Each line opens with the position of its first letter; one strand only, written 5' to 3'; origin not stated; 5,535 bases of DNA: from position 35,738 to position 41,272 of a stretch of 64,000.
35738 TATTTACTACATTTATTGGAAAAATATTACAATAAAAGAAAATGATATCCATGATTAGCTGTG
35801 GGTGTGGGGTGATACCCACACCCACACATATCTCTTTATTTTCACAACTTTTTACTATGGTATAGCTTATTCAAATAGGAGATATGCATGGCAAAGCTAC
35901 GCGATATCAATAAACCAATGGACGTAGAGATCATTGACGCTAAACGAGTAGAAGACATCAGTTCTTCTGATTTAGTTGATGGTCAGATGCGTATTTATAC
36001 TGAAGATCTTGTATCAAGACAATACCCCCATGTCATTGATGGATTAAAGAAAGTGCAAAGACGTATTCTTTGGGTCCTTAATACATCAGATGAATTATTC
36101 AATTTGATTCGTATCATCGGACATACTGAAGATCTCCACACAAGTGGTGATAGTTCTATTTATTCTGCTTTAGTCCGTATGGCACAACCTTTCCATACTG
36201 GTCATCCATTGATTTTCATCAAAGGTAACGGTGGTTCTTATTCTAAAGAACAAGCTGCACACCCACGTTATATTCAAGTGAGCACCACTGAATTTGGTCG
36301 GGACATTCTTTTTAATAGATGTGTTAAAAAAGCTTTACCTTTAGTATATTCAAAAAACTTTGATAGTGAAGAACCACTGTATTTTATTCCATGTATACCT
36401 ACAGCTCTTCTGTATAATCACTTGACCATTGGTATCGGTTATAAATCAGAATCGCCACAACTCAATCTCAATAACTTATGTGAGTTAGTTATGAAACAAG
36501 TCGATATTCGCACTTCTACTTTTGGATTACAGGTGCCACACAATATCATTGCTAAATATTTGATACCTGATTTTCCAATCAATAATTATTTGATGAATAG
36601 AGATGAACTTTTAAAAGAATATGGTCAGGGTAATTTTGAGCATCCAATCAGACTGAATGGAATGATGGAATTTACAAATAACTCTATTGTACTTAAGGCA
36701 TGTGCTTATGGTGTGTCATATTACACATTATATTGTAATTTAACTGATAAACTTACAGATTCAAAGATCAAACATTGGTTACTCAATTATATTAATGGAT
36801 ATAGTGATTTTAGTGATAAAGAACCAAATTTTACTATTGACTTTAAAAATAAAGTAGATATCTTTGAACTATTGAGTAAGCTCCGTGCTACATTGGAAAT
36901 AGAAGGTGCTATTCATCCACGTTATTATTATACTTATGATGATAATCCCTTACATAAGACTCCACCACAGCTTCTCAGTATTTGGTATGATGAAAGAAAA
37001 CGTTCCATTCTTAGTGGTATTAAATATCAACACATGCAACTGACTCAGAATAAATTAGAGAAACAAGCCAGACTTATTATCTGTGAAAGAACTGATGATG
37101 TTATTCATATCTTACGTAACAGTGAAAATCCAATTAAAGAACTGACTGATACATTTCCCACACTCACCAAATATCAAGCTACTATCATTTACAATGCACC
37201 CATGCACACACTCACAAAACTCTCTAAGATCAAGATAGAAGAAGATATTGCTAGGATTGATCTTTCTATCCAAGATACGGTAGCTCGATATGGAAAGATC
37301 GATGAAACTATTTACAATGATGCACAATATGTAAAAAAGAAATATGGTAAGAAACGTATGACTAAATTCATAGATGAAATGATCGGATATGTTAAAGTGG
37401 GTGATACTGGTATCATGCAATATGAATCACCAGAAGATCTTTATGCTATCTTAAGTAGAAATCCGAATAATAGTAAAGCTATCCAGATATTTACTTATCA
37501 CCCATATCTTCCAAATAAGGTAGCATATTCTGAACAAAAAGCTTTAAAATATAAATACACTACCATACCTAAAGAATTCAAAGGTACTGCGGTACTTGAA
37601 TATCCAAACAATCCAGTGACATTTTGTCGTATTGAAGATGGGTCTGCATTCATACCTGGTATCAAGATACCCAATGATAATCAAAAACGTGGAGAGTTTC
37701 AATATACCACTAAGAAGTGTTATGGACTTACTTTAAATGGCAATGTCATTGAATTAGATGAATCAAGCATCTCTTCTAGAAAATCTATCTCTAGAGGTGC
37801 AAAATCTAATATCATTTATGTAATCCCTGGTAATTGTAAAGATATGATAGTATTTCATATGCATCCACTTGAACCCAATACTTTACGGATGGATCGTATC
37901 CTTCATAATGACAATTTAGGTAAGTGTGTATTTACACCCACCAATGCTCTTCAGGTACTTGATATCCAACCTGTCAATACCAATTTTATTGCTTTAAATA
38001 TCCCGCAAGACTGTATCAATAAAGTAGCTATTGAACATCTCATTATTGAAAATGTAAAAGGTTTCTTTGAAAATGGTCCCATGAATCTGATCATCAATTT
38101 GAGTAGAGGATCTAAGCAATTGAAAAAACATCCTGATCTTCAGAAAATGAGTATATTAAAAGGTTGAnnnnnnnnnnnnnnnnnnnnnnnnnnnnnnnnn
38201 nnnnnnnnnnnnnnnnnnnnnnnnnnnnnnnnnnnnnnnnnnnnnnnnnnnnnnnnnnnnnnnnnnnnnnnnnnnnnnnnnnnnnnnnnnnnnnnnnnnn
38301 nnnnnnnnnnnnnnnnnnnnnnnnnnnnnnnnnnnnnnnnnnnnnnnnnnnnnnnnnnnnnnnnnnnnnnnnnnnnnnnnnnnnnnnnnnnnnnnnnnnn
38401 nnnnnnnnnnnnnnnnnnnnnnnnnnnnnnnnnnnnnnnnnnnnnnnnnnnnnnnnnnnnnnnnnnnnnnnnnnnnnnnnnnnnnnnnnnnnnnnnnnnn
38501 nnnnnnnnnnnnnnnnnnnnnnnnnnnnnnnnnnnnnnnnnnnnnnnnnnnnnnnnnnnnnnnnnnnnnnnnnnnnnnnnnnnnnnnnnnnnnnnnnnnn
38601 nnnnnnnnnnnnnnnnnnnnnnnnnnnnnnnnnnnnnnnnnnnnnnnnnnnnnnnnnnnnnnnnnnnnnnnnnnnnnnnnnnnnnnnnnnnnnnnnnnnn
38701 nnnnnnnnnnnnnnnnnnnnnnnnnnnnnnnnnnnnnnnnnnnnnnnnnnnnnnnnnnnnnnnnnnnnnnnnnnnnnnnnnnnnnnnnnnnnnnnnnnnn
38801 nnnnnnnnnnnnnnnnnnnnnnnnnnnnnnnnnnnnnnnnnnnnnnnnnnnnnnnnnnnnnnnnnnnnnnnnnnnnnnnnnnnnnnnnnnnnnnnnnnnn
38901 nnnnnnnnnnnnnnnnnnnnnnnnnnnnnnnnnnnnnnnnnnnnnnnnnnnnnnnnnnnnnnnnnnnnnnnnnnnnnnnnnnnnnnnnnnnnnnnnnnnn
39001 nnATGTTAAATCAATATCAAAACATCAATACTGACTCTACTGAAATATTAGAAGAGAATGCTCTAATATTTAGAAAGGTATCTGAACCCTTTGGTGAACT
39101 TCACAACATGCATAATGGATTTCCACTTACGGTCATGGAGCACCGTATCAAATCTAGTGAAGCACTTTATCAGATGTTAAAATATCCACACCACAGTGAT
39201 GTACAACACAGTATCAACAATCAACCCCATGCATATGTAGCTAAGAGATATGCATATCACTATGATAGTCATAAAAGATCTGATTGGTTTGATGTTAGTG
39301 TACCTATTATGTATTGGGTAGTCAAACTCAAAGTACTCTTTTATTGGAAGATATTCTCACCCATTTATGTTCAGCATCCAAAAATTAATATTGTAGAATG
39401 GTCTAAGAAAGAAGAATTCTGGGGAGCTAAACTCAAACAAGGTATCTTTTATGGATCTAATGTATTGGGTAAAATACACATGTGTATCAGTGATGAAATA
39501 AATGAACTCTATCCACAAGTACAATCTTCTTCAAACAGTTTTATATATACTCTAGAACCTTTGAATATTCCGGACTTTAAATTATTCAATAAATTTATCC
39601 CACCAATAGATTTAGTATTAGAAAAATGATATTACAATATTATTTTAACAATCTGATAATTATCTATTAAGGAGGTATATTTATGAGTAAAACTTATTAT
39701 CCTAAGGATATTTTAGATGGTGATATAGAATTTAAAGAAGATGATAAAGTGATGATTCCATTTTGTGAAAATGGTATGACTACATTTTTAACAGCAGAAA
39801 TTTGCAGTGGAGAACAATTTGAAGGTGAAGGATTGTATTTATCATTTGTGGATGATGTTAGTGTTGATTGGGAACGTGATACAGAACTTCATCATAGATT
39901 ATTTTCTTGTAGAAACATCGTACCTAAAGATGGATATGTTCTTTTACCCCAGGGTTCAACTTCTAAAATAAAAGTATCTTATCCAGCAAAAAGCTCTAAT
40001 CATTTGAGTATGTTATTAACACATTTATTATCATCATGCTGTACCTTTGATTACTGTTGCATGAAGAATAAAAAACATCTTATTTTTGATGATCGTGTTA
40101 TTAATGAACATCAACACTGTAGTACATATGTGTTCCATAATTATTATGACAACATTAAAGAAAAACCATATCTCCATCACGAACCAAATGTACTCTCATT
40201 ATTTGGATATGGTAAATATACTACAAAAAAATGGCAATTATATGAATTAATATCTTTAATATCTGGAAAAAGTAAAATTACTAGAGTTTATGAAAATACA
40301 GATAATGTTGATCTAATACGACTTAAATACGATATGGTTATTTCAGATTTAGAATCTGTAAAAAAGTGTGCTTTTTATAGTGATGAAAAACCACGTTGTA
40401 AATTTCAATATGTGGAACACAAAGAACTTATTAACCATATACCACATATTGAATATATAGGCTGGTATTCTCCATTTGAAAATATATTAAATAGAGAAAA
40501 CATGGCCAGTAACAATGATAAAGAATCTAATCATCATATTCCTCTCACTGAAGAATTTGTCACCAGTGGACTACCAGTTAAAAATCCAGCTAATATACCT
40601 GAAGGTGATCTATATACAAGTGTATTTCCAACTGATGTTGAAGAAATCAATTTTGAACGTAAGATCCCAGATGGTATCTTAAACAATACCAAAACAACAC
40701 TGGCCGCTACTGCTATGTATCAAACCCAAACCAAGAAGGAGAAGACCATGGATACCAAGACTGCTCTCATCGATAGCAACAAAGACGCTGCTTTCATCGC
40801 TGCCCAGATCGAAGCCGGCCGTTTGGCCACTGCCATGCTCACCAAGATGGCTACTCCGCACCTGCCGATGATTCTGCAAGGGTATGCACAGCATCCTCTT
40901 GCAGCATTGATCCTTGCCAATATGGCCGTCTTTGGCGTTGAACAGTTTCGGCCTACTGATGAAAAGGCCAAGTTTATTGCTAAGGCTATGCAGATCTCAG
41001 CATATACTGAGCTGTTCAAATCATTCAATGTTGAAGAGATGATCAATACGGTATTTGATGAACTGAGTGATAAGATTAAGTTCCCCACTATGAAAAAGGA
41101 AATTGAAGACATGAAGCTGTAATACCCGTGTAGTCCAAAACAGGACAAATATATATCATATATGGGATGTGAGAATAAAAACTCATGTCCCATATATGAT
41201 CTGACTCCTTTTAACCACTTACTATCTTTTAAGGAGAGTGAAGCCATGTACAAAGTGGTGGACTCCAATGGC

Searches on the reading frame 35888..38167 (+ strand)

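Call 9: search_protein_families(library=phrogs, proteins=[window:35888-38167:+])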
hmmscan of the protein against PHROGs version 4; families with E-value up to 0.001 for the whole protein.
window:35888-38167:+ (759 aa): 2 families
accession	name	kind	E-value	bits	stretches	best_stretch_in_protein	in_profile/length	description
phrog_551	-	DNA, RNA and nucleotide metabolism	1.1e-52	180.5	1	19-498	5-465/701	DNA topoisomerase II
phrog_20354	-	DNA, RNA and nucleotide metabolism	2.1e-07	32.4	1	32-144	15-133/142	DNA topoisomerase II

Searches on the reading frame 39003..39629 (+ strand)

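Call 9: search_protein_families(library=phrogs, proteins=[window:39003-39629:+])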
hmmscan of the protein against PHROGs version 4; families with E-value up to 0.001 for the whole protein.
window:39003-39629:+ (208 aa): 1 family
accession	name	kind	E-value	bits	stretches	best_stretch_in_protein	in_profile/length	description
phrog_1017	-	unknown function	1.3e-18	68.6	1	41-175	25-161/170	-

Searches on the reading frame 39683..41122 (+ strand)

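Call 9: search_protein_families(library=phrogs, proteins=[window:39683-41122:+])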
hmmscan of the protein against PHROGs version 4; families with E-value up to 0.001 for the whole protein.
window:39683-41122:+ (479 aa): 2 families
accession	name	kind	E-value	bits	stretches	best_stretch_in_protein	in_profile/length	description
phrog_4263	-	unknown function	3.5e-25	90.3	1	323-458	180-319/334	-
phrog_16673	-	unknown function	5.2e-22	79.5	1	343-458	252-369/386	-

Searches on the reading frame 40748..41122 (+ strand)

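Call 65: search_protein_families(library=pfam, proteins=[window:40748-41122:+], max_evalue=0.1)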
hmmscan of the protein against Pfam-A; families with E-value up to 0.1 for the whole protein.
window:40748-41122:+ (124 aa): 2 families
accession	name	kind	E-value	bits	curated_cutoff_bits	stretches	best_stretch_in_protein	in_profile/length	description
PF24450.1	DUF7566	-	3.6e-26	93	27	1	1-103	219-321/336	Family of unknown function (DUF7566)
PF10225.14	NEMP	-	0.095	12.8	28.7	0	23-100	73-153/249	NEMP family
